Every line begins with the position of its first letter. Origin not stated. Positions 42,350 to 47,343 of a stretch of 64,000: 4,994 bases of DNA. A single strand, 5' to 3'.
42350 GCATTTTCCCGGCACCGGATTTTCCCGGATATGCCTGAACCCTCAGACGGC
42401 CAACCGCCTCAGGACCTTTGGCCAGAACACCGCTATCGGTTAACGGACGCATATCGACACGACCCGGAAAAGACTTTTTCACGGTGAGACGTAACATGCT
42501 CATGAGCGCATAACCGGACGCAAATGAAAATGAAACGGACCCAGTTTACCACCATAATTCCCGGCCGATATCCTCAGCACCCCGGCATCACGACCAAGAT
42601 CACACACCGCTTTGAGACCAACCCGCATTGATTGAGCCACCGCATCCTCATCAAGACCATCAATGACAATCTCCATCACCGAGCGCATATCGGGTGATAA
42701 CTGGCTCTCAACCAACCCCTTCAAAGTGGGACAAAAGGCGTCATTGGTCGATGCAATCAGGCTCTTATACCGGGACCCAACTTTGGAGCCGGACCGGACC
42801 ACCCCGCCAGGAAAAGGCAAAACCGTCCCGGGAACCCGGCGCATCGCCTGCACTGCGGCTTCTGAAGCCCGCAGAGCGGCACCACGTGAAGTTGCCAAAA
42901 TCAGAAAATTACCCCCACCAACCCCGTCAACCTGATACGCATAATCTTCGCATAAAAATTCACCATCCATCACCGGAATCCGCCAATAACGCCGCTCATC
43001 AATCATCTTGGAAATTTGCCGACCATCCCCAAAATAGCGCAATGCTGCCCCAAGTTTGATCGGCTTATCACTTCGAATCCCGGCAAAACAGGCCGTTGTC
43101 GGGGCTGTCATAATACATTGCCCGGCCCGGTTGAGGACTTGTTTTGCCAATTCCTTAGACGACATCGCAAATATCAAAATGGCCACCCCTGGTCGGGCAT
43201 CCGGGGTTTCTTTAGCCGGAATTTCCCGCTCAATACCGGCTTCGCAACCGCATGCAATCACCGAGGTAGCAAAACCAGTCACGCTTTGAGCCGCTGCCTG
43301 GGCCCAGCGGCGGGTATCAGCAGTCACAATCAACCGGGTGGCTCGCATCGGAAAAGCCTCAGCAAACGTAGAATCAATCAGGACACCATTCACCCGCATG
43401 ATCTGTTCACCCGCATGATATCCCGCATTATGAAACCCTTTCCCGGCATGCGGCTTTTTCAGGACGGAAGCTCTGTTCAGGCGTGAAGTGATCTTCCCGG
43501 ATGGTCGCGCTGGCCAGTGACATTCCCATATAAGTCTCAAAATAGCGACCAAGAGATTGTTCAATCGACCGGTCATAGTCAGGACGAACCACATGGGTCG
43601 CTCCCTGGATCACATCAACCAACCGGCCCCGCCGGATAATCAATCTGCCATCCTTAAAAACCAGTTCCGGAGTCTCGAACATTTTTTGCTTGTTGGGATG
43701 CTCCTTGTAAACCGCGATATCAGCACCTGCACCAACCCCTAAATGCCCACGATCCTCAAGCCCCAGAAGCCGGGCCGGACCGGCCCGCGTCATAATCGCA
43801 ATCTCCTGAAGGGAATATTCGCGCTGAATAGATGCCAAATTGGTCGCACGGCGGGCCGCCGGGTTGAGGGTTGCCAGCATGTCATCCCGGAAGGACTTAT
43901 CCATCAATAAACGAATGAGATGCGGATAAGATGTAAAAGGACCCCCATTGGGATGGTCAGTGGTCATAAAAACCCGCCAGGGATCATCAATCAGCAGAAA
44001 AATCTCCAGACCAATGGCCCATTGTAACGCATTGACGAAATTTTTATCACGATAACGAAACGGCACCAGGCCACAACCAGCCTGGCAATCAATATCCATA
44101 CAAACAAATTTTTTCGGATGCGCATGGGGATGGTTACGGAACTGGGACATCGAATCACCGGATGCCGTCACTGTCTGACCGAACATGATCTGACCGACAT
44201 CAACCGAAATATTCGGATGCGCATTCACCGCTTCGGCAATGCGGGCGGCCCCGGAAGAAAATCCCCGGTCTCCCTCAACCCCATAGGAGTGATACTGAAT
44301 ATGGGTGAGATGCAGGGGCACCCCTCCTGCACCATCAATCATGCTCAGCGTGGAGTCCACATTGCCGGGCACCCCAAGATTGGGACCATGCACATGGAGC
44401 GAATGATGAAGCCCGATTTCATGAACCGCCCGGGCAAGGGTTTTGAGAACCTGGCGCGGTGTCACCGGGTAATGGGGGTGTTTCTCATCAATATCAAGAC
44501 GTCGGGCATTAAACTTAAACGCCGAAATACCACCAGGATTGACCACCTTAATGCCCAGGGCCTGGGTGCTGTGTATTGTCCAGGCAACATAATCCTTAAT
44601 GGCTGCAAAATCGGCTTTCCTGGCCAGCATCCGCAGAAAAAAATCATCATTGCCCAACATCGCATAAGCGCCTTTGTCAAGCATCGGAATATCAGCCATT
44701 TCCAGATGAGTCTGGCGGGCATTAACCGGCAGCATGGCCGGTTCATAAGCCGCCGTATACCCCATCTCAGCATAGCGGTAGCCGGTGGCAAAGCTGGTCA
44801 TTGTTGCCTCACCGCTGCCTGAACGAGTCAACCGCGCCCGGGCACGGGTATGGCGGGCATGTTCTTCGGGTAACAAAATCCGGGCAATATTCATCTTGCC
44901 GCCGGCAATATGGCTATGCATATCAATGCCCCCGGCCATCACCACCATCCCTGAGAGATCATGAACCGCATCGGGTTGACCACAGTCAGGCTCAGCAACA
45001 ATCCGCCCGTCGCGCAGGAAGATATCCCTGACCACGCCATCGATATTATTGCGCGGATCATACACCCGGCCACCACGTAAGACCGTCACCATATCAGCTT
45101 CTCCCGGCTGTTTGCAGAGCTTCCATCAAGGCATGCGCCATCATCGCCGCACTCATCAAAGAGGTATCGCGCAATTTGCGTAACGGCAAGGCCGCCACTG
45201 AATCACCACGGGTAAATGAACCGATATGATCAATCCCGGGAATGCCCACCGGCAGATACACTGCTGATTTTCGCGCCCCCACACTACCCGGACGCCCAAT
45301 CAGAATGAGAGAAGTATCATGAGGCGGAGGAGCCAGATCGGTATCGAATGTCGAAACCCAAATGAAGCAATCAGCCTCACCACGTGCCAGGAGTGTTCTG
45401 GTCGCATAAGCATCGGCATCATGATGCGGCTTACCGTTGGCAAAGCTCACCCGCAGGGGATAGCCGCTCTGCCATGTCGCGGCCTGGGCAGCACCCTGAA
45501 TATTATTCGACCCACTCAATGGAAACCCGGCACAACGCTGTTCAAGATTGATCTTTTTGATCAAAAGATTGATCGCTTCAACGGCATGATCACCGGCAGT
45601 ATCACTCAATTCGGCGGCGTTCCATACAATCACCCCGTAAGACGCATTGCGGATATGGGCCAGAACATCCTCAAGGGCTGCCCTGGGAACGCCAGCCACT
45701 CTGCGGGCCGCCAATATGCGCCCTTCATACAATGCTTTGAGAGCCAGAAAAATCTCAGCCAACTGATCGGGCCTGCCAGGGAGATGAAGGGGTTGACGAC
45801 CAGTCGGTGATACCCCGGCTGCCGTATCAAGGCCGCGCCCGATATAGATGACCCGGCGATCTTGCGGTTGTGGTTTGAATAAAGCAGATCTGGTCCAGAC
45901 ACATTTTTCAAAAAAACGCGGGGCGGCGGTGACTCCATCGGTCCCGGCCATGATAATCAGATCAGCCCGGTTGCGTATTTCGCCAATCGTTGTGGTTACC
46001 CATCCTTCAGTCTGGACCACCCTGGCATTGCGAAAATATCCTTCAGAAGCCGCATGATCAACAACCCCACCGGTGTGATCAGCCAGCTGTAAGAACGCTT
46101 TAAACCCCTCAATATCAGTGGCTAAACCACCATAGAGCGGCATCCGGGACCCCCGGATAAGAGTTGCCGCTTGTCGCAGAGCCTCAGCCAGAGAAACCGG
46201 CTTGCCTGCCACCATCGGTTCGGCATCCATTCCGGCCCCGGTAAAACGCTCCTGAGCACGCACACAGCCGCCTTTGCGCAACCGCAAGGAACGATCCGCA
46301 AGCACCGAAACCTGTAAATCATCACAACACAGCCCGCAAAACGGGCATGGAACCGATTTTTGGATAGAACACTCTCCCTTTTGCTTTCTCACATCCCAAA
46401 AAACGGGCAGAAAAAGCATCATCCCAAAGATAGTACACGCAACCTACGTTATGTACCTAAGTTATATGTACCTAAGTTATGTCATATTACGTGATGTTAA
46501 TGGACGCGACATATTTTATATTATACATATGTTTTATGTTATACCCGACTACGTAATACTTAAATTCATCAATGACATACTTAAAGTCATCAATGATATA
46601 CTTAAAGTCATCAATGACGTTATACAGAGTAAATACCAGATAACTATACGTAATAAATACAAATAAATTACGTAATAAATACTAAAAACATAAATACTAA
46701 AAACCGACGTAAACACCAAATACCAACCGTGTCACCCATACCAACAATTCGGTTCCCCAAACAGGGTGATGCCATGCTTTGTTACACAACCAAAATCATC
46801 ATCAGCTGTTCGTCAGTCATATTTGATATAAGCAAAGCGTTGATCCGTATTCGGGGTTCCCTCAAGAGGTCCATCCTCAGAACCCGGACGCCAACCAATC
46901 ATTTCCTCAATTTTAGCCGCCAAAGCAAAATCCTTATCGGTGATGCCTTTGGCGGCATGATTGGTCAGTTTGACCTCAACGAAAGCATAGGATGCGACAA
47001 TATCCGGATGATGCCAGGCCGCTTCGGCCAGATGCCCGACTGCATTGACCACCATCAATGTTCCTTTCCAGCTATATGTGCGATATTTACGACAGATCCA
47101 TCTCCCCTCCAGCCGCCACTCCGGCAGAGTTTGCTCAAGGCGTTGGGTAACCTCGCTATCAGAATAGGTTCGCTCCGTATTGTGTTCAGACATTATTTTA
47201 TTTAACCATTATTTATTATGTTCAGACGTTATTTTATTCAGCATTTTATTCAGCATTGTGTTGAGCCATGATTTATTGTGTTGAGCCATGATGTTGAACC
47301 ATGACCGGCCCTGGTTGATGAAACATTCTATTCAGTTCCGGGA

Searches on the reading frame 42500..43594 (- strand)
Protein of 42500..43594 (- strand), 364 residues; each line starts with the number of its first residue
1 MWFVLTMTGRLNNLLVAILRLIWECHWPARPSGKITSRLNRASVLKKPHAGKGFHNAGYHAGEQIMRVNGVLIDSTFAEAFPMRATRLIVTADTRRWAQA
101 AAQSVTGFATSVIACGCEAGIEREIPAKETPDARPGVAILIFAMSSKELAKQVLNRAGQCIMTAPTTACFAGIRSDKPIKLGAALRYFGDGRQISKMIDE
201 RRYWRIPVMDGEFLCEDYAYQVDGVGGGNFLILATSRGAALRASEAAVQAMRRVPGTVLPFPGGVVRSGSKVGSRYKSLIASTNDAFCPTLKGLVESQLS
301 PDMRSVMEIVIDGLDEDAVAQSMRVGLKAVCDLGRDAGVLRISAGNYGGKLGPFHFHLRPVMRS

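Call 60: search_protein_families(library=pfam, proteins=[window:42500-43594:-], max_evalue=0.001)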
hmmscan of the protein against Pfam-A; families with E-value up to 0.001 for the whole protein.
window:42500-43594:- (364 aa): 2 families
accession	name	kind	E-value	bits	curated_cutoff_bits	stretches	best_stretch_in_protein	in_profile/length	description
PF02741.20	FTR_C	-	3.3e-61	206.2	25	1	211-359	1-147/149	FTR, proximal lobe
PF01913.23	FTR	-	1.3e-60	203.9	27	1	66-208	1-142/142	Formylmethanofuran-tetrahydromethanopterin formyltransferase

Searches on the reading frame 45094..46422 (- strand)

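Call 6: search_protein_families(library=ncbifam, proteins=[window:45094-46422:-])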
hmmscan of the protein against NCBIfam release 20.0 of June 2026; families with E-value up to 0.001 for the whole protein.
window:45094-46422:- (442 aa): 2 families
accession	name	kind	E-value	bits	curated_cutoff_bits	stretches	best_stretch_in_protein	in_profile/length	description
TIGR03129.1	one_C_dehyd_B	equivalog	4e-87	292.5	327.8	1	24-435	2-420/421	formylmethanofuran dehydrogenase subunit B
TIGR01591.1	Fdh-alpha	equivalog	0.00035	18.8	666.25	1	239-322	256-341/672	formate dehydrogenase subunit alpha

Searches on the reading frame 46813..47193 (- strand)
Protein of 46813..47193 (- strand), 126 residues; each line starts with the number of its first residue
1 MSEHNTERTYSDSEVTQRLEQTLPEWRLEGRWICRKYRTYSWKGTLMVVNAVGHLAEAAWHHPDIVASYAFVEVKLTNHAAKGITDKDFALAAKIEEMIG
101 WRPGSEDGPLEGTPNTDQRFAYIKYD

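Call 60: search_protein_families(library=pfam, proteins=[window:46813-47193:-], max_evalue=0.001)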
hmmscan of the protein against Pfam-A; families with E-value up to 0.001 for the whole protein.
window:46813-47193:- (126 aa): 1 family
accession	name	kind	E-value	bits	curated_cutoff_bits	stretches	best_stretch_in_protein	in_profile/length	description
PF01329.24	Pterin_4a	-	5.9e-26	90.9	26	1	10-98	3-91/91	Pterin 4 alpha carbinolamine dehydratase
